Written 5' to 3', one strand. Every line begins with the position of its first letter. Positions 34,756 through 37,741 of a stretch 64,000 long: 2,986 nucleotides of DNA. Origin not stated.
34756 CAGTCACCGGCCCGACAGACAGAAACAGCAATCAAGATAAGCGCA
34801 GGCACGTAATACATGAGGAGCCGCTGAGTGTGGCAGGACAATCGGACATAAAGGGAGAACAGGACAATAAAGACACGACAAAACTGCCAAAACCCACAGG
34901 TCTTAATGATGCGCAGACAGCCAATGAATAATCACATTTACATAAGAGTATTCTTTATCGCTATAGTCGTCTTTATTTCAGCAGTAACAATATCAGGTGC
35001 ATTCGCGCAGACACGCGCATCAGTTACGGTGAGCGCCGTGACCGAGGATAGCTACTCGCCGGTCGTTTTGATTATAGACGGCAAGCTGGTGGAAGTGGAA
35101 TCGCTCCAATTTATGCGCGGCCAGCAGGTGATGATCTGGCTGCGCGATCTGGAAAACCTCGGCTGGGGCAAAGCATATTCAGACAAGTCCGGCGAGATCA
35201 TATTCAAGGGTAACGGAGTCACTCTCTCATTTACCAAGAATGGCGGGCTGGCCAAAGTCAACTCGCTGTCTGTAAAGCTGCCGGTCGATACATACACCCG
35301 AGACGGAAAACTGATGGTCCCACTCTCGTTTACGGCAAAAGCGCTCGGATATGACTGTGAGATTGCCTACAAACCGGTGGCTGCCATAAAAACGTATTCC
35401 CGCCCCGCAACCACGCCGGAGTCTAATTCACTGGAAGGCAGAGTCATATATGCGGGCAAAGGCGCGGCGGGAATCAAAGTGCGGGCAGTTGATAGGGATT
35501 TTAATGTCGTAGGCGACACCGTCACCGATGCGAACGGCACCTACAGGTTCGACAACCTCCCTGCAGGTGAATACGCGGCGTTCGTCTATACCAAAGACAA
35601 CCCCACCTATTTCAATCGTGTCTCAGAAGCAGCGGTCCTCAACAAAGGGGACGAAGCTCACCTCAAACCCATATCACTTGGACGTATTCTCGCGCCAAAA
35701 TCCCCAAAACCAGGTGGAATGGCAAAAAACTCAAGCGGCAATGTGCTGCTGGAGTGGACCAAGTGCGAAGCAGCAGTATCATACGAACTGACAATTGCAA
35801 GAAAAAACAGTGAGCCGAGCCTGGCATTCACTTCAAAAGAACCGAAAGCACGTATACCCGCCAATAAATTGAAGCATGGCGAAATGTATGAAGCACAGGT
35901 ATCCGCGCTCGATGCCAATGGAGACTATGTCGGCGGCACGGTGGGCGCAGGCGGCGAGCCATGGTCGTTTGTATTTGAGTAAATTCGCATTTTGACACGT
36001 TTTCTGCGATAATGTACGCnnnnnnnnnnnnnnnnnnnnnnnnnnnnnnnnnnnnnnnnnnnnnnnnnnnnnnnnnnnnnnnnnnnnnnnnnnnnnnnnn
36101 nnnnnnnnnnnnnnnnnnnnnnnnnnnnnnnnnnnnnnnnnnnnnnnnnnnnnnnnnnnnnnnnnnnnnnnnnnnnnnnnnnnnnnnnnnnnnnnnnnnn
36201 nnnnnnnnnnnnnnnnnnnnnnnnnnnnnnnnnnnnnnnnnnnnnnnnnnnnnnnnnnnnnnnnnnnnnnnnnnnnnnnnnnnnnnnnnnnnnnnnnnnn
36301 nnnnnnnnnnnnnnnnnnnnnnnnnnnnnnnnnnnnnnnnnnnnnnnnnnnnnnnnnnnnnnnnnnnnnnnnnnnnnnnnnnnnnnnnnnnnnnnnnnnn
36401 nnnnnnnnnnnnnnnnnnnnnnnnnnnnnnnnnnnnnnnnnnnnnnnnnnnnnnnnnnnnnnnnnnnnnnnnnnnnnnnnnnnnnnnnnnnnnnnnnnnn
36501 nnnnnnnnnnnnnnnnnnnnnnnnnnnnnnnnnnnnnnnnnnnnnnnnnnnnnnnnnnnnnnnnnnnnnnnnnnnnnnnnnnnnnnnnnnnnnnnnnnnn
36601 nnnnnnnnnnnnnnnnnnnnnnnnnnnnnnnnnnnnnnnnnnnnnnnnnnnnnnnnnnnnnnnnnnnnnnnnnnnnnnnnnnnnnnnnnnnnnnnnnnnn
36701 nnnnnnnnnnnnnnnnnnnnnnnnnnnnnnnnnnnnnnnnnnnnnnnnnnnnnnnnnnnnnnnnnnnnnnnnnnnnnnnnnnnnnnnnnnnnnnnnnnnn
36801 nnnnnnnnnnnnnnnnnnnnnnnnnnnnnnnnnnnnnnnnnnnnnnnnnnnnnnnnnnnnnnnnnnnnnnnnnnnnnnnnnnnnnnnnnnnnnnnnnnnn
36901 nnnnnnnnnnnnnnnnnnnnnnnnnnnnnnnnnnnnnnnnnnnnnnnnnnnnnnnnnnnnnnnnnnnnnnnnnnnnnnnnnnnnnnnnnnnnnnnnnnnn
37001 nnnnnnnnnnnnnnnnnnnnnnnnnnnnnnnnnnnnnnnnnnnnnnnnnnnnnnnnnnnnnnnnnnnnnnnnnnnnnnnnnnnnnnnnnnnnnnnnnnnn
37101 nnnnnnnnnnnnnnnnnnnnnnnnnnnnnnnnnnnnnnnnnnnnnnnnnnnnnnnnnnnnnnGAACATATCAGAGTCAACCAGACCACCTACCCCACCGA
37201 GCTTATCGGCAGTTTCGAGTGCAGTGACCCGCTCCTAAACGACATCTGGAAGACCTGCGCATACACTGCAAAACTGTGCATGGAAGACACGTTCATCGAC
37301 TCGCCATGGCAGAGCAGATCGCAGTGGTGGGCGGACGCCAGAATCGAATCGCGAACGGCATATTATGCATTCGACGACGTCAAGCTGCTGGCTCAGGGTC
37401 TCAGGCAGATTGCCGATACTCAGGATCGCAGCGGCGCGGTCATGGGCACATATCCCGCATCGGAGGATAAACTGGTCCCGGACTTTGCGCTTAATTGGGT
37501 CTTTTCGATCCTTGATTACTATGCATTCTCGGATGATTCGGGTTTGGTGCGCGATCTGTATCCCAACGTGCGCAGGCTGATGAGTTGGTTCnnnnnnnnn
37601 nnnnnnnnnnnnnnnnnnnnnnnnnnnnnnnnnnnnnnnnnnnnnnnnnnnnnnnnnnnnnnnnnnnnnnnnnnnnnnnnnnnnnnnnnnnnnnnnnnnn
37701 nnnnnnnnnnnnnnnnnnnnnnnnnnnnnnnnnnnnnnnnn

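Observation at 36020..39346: GH78-like glycosidase fused to a 270-aa triple-repeat acidic/arginine-rich tail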

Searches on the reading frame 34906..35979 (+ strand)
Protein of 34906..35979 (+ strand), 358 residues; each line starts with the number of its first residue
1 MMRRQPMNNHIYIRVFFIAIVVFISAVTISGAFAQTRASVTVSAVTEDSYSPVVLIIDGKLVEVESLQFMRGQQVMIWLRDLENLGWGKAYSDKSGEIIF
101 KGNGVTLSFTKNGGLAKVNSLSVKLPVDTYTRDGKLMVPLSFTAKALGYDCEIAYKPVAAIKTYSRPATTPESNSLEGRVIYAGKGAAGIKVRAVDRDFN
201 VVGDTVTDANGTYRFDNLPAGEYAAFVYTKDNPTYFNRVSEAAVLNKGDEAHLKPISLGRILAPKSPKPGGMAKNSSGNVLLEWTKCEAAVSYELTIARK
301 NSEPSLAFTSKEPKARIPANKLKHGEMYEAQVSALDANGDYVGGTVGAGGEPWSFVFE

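Call 3: search_protein_families(library=pfam, proteins=[window:34906-35979:+], max_evalue=0.01)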
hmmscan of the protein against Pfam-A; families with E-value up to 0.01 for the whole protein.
window:34906-35979:+ (358 aa): 8 families
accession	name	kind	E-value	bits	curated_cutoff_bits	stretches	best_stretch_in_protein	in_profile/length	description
PF07833.16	Cu_amine_oxidN1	-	1.6e-10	41.3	24.2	1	57-152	2-98/108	Copper amine oxidase N-terminal domain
PF13620.12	CarboxypepD_reg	-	4.3e-08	33.8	32.3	1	175-227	1-54/82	Carboxypeptidase regulatory-like domain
PF17210.9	SdrD_B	-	1.5e-07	32.1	29.7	1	185-229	22-66/112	SdrD B-like domain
PF11974.14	bMG3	-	0.00012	22.5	34.9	1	183-222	24-67/103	Bacterial alpha-2-macroglobulin MG3 domain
PF23193.1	NOMO_3rd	-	0.00013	22.4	27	1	193-230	50-87/120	NOMO third transthyretin-like domain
PF17802.7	SpaA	-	0.004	17.7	23.1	0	195-224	24-55/91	Prealbumin-like fold domain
PF10670.15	DUF4198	-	0.0052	17.4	34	0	166-224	139-202/209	Domain of unknown function (DUF4198)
PF00041.27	fn3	-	0.0071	17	25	0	274-340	10-74/84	Fibronectin type III domain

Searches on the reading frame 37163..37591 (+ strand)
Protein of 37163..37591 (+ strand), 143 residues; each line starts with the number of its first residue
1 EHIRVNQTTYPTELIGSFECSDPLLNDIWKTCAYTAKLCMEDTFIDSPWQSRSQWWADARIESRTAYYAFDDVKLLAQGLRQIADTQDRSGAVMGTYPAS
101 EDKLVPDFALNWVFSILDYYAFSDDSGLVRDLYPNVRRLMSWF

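Call 50: search_solved_structures(query=window:37163-37591:+, max_evalue=0.01, show_alignments=5)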
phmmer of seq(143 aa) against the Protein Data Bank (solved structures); distinct sequences matched with E-value up to 0.01: 4.
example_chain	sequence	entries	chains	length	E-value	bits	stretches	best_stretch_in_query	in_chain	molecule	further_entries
2okx_A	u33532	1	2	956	2.8e-22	82.4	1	3-140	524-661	Rhamnosidase B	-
3cih_A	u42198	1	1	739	3.1e-12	49.8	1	9-142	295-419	Putative alpha-rhamnosidase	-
4xhc_A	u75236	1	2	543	7.7e-07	32.3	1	3-139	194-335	Alpha-L-rhamnosidase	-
6i60_A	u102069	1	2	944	0.0018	21.4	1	12-120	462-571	Alpha-rhamnosidase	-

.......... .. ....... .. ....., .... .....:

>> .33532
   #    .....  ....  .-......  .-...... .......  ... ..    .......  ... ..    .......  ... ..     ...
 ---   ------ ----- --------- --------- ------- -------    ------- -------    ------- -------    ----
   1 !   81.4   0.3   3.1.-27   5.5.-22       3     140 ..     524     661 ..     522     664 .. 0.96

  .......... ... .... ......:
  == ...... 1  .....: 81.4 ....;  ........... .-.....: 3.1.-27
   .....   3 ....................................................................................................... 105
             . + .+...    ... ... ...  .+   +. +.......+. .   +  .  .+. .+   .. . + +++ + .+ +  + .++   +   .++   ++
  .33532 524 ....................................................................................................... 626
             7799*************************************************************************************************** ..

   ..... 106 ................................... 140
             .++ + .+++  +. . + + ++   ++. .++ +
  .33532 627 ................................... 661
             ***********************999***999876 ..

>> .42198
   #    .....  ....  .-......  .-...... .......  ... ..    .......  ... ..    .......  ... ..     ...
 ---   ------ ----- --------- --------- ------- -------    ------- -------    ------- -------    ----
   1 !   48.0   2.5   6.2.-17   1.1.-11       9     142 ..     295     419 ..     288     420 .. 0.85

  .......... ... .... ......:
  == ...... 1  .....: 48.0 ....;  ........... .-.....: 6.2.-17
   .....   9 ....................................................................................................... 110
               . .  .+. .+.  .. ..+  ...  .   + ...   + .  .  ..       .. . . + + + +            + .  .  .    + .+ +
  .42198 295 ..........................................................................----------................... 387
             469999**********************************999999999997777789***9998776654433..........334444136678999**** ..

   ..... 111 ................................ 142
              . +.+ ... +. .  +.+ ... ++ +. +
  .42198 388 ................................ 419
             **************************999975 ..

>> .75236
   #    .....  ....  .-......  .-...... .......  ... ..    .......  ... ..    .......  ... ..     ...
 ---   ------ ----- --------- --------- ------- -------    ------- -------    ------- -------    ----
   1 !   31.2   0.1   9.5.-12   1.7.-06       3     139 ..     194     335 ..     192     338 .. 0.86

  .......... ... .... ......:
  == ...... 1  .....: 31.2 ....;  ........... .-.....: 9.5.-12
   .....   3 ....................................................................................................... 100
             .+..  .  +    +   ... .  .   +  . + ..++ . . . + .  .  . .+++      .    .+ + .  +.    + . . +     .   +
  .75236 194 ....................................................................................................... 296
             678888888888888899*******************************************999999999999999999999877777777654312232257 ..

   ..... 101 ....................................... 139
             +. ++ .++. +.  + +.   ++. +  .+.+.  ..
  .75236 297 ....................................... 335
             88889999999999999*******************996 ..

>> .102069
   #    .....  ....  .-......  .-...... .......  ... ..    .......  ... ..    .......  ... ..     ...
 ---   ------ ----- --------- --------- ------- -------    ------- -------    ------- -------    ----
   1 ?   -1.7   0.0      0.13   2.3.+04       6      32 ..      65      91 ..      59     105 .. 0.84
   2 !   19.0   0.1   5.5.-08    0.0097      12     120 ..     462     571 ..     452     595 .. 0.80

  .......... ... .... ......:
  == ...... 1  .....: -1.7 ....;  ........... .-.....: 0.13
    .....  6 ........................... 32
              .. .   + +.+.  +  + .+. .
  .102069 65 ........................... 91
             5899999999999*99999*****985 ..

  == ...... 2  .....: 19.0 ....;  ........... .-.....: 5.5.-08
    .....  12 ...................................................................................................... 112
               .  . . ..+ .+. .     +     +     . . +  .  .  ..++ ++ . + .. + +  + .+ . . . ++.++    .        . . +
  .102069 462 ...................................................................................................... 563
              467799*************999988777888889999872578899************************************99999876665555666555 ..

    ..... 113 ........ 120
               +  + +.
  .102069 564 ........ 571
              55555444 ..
